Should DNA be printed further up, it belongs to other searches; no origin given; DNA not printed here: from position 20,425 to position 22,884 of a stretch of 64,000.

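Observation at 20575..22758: Single-polypeptide NapC/NirT-type membrane anchor fused to a 16-haem wire with an internally duplicated helical module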

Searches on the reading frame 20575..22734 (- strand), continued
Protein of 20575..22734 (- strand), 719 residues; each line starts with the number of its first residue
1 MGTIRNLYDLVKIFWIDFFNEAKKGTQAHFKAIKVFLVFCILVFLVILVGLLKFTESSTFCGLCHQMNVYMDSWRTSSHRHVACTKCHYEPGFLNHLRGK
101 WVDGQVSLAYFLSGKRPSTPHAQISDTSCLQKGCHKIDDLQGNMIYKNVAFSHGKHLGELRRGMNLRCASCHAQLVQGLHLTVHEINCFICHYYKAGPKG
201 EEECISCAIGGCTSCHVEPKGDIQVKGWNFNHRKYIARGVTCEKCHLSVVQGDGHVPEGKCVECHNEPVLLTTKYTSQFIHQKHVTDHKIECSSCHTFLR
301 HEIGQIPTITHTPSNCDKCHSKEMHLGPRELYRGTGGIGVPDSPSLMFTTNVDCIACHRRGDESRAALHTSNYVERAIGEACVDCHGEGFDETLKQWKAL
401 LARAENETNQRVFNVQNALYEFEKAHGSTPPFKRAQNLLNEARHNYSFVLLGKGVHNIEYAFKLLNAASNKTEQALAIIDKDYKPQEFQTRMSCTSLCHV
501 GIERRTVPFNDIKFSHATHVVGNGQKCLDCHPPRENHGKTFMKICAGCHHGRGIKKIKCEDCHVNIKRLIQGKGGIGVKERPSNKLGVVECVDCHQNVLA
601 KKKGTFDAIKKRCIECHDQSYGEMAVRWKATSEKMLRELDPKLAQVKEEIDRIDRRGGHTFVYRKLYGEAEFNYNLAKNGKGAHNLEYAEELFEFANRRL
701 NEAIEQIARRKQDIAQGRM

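Call 37: search_solved_structures(query=A2, max_evalue=0.01, show_alignments=4)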
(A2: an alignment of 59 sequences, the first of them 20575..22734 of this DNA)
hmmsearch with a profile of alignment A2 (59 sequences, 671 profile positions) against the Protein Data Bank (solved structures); distinct sequences matched with E-value up to 0.01: 55.
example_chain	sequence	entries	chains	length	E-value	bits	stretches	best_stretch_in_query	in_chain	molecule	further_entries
6i5b_A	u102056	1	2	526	8.4e-27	96.7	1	208-451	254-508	Uncharacterized protein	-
3ov0_A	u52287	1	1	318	1.1e-18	69.8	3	480-587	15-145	Cytochrome c family protein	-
2e84_A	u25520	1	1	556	1.8e-13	52.6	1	511-587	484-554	High-molecular-weight cytochrome c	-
2j7a_C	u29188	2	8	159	1.9e-13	52.6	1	20-84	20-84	CYTOCHROME C QUINOL DEHYDROGENASE NRFH | NAPC/NIRT CYTOCHROME C FAMILY PROTEIN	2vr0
1h29_A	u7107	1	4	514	5.5e-13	51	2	511-587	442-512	HIGH-MOLECULAR-WEIGHT CYTOCHROME C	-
1gws_A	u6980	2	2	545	7.4e-13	50.6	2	511-587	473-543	HIGH-MOLECULAR-WEIGHT CYTOCHROME C | High-molecular-weight cytochrome c precursor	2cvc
1z1n_X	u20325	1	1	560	1.2e-12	49.9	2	481-606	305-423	sixteen heme cytochrome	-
1ofw_A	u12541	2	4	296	1.6e-11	46.2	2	477-586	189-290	NINE-HEME CYTOCHROME C | NINE HEME CYTOCHROME C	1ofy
3ouq_A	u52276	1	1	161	2.9e-11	45.3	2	455-532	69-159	Cytochrome c family protein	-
19hc_A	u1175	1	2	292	5.1e-11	44.5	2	477-586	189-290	PROTEIN (NINE-HAEM CYTOCHROME C)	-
1duw_A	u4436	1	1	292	7.2e-11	44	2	477-586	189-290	NONAHEME CYTOCHROME C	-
6r2q_A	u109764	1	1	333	2.5e-10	42.2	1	147-337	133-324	Cystathionine beta-synthase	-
6btm_A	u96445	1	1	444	3.8e-10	41.6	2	477-544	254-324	Alternative Complex III subunit A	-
8k9e_A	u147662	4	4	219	1.3e-09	39.9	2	478-521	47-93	Cytochrome c7-like domain-containing protein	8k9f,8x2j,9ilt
4lmh_A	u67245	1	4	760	7.6e-09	37.3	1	502-593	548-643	Extracellular iron oxide respiratory system surface decaheme cytochrome c component OmcA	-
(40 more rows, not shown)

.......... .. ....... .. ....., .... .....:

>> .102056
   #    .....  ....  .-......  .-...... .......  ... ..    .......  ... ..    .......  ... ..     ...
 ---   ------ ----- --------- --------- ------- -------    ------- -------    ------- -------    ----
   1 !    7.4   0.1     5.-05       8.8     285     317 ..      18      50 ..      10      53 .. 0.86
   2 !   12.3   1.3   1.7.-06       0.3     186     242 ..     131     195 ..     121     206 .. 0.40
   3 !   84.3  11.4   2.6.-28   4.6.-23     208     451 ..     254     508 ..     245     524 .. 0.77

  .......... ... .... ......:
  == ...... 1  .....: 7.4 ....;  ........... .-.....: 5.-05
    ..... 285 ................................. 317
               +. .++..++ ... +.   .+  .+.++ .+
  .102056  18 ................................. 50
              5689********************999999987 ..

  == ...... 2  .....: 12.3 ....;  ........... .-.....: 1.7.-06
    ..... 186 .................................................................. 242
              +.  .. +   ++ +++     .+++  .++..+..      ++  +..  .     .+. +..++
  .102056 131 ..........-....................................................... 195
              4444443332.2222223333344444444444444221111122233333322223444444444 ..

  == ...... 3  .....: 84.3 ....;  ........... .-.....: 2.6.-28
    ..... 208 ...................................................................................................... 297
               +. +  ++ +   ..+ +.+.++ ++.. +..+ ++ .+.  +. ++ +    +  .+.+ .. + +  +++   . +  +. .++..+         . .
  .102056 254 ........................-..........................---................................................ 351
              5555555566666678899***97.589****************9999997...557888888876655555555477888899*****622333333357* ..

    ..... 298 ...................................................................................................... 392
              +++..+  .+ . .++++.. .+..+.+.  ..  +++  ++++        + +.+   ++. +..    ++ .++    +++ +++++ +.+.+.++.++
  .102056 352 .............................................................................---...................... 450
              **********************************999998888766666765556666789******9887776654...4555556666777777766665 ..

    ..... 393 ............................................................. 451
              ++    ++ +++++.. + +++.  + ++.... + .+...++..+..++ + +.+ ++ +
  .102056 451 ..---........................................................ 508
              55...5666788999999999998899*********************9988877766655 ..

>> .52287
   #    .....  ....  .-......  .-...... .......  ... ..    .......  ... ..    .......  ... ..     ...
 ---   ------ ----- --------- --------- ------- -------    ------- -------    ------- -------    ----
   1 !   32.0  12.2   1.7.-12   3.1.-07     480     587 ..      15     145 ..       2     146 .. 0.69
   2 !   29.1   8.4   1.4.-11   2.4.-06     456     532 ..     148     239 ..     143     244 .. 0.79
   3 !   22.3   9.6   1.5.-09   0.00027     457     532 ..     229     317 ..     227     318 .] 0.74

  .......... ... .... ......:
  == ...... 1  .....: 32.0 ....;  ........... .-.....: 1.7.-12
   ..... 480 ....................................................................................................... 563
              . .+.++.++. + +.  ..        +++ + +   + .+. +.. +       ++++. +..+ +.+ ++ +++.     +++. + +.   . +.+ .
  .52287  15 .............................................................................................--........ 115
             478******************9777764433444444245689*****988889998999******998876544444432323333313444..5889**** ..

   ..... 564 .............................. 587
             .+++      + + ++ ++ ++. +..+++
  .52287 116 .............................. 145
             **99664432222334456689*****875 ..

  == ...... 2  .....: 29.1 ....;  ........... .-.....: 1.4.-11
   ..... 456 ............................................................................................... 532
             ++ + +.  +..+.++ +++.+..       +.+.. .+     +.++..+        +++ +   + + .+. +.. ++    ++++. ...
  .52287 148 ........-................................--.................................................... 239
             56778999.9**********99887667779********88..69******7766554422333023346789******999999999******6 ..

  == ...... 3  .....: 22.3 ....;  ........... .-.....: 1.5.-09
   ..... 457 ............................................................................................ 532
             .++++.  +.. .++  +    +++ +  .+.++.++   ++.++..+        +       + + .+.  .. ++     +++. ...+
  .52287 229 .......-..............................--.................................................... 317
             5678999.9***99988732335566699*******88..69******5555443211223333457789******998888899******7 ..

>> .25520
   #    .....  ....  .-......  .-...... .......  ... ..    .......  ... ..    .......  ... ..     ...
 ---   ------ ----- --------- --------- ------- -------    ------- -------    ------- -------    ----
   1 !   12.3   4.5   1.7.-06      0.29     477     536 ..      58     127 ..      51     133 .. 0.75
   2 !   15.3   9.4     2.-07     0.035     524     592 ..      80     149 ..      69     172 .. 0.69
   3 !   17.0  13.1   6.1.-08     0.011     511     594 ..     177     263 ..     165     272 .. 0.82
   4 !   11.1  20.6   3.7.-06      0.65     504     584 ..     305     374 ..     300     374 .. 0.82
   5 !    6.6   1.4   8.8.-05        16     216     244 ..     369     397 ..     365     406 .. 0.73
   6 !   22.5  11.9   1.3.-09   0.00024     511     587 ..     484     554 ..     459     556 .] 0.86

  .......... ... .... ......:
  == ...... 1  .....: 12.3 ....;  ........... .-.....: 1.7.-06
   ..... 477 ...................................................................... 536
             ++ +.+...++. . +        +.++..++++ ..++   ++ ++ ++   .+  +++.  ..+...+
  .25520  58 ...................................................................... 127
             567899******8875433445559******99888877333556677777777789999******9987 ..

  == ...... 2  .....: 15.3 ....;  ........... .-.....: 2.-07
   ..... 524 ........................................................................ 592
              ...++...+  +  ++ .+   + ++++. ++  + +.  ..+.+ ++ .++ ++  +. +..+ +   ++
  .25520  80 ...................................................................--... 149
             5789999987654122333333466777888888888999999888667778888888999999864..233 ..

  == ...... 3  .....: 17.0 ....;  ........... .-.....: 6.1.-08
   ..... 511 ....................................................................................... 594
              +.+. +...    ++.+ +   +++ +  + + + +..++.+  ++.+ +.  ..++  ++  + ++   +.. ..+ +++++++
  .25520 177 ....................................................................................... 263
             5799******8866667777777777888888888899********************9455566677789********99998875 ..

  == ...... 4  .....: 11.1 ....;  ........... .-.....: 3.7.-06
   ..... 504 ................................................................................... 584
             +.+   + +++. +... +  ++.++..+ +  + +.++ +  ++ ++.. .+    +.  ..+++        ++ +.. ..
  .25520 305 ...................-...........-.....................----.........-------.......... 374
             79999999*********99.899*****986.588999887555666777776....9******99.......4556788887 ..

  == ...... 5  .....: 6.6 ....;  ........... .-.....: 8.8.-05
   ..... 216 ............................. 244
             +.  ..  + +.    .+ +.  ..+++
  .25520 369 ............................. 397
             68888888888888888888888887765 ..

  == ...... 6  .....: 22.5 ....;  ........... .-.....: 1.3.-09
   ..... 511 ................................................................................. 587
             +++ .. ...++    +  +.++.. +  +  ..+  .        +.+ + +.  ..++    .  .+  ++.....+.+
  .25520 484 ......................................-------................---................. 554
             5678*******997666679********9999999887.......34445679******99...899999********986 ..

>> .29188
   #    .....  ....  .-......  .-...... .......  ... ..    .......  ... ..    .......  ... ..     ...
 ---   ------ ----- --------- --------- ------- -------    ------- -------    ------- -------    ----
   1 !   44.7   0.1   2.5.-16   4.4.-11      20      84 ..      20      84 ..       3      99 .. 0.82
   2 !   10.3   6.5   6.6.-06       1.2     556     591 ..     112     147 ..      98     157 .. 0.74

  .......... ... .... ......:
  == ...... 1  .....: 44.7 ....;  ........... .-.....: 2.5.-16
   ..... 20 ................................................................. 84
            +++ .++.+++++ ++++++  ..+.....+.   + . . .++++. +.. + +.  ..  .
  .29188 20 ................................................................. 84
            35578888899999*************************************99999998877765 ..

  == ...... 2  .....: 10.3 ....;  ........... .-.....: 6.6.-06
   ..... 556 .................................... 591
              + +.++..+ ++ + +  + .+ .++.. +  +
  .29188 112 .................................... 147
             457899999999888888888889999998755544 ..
